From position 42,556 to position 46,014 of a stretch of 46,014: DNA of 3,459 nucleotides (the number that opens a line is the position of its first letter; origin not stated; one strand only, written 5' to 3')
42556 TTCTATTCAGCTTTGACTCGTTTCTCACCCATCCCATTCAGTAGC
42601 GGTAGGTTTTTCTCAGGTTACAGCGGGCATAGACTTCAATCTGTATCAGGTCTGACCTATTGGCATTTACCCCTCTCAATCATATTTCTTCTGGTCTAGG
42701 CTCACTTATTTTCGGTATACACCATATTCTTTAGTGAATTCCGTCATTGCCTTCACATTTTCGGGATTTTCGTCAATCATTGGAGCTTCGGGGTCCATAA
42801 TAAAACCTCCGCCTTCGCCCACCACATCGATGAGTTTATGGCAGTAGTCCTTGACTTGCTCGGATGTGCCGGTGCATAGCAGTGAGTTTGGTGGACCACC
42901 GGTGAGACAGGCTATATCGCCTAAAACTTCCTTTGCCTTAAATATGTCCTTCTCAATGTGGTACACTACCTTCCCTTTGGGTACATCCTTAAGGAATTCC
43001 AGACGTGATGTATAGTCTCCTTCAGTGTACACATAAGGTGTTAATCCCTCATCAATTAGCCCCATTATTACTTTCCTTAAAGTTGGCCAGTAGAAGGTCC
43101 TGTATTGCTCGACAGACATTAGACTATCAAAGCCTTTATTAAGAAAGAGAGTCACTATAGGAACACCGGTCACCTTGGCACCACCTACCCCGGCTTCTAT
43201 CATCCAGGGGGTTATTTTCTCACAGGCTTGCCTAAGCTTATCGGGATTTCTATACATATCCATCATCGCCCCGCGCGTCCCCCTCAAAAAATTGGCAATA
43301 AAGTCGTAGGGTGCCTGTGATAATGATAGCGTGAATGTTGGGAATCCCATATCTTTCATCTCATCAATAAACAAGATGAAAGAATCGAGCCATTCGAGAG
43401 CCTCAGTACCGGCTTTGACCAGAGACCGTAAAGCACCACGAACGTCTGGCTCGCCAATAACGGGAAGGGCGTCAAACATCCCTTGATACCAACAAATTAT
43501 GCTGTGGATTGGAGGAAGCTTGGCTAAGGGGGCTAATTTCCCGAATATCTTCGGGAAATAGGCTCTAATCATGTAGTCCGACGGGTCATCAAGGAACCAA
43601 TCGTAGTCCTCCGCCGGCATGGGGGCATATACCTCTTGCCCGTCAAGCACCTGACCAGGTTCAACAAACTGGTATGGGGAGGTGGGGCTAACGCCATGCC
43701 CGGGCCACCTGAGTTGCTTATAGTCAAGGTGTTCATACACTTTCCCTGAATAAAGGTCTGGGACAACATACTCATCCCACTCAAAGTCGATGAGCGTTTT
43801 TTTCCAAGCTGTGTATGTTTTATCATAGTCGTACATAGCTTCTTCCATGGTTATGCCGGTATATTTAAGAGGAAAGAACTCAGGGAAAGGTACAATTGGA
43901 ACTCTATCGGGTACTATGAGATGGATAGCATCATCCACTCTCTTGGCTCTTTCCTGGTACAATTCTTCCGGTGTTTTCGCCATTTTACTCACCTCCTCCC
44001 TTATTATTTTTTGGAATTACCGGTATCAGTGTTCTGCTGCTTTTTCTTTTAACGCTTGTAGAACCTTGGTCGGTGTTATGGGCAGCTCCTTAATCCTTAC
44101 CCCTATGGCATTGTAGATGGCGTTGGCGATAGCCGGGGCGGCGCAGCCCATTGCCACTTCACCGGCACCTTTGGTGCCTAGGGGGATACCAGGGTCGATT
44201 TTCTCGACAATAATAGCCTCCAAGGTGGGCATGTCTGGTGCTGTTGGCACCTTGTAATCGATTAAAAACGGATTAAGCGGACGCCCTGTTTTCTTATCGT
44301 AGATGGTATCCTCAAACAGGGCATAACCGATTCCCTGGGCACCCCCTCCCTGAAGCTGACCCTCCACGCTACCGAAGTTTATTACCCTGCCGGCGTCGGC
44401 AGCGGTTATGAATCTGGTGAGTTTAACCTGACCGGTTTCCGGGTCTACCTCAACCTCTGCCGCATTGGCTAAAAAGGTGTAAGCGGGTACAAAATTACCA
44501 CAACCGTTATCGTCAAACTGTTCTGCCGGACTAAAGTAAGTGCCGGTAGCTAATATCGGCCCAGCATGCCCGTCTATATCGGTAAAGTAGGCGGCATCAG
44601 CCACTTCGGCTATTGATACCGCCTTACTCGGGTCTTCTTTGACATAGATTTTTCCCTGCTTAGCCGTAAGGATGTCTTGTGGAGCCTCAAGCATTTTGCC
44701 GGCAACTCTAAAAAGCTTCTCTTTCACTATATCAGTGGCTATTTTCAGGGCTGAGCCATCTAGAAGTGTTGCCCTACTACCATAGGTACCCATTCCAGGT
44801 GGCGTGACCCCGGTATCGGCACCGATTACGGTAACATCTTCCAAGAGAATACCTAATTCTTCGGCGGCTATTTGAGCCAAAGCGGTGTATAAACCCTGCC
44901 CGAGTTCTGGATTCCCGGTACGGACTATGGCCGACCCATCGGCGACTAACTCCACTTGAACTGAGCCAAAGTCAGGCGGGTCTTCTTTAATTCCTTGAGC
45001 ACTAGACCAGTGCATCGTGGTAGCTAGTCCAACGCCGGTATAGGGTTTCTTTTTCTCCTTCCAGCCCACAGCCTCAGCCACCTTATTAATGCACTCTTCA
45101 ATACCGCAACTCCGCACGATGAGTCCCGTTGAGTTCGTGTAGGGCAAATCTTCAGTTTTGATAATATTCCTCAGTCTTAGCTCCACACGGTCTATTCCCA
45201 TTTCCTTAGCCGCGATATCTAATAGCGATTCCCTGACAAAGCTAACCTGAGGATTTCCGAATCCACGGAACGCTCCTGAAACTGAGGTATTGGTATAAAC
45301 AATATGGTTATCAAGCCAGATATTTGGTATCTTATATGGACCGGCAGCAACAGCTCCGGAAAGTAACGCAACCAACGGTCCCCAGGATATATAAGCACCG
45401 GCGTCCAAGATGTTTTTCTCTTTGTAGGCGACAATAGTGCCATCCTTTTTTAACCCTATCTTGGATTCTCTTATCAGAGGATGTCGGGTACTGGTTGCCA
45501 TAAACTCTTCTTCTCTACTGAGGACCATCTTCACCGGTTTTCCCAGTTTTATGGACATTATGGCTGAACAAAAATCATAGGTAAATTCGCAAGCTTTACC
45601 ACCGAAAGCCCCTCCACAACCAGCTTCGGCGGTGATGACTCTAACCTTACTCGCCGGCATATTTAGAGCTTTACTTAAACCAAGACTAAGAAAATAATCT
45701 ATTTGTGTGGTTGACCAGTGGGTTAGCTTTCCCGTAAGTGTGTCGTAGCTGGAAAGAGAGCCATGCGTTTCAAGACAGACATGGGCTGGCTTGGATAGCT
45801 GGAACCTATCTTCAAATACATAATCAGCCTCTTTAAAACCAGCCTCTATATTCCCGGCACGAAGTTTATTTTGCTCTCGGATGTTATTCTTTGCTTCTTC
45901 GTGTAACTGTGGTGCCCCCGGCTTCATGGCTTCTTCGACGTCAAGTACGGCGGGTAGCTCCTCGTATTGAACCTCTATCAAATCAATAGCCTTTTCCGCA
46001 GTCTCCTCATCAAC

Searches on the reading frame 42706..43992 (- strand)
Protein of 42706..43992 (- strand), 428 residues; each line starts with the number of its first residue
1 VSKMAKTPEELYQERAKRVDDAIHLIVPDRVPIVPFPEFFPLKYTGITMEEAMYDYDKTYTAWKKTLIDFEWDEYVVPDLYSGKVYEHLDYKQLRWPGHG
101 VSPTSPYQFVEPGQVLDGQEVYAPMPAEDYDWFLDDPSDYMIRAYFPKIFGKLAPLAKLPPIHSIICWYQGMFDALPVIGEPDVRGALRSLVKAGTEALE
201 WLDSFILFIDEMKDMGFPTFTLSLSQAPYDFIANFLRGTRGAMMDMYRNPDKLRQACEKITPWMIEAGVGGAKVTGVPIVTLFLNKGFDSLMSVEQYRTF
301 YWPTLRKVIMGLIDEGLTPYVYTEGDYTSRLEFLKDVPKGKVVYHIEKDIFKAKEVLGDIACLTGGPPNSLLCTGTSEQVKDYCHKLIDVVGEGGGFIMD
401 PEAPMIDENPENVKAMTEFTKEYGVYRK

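Call 54: search_protein_families(library=ncbifam, proteins=[window:42706-43992:-], max_evalue=1e-10)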
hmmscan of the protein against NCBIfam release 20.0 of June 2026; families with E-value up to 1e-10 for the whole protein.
window:42706-43992:- (428 aa): 0 families

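Call 75: search_protein_families(library=pfam, proteins=[window:42706-43992:-], max_evalue=0.00001)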
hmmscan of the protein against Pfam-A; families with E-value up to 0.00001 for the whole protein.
window:42706-43992:- (428 aa): 1 family
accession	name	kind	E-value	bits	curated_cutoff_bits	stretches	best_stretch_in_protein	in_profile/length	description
PF01208.23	URO-D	-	1.1e-15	57.9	23.9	1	225-423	143-346/346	Uroporphyrinogen decarboxylase (URO-D)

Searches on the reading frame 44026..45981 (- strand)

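Call 54: search_protein_families(library=ncbifam, proteins=[window:44026-45981:-], max_evalue=1e-10)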
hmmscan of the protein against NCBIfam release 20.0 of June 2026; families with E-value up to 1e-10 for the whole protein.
window:44026-45981:- (651 aa): 13 families
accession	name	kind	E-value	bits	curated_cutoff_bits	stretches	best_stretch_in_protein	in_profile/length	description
TIGR03194.1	4hydrxCoA_A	equivalog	6.1e-149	497.7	994.55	1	1-644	108-746/746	4-hydroxybenzoyl-CoA reductase subunit alpha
NF043082.1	XdhA_XDHase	equivalog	4e-139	465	780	1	2-647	123-755/758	xanthine dehydrogenase subunit XdhA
NF007426.0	PRK09970.1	equivalog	7.4e-136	454.2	916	1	2-647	128-758/761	xanthine dehydrogenase molybdenum-binding subunit XdhA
NF041018.1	glyceraldDH_alpha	equivalog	1.3e-122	410.7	790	1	2-640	125-740/741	glyceraldehyde dehydrogenase subunit alpha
TIGR03196.1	pucD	equivalog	2.3e-107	360.2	783.65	1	1-640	114-754/763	xanthine dehydrogenase subunit D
NF040766.1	CODH_aero_grp5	exception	1.7e-103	347.3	950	1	2-640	126-781/785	aerobic carbon-monoxide dehydrogenase large subunit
TIGR02416.1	CO_dehy_Mo_lg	equivalog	8.3e-90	302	991.15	1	1-641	107-768/770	aerobic carbon-monoxide dehydrogenase large subunit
NF045668.1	pterin_aldehy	equivalog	9.7e-87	292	1100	1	2-645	299-905/905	molybdopterin-dependent aldehyde oxidoreductase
TIGR03311.1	Se_dep_XDH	equivalog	2.4e-82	277.3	830.45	2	1-427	275-682/848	selenium-dependent xanthine dehydrogenase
TIGR03313.1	Se_sel_red_Mo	hypoth_equivalog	9.8e-73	245.3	1101.9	1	31-645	350-950/951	molybdopterin-dependent oxidoreductase Mo/Fe-S-binding subunit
NF041671.1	peri_hyde_PaoC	equivalog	1.4e-70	238.6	1180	1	1-646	129-733/735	aldehyde oxidoreductase molybdenum-binding subunit PaoC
TIGR02965.1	xanthine_xdhB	equivalog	1.9e-66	224.7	849.5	1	3-587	115-688/758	xanthine dehydrogenase molybdopterin binding subunit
TIGR02969.1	mam_aldehyde_ox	subfamily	2.3e-41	141.3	1912.3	1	6-629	689-1286/1330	aldehyde oxidase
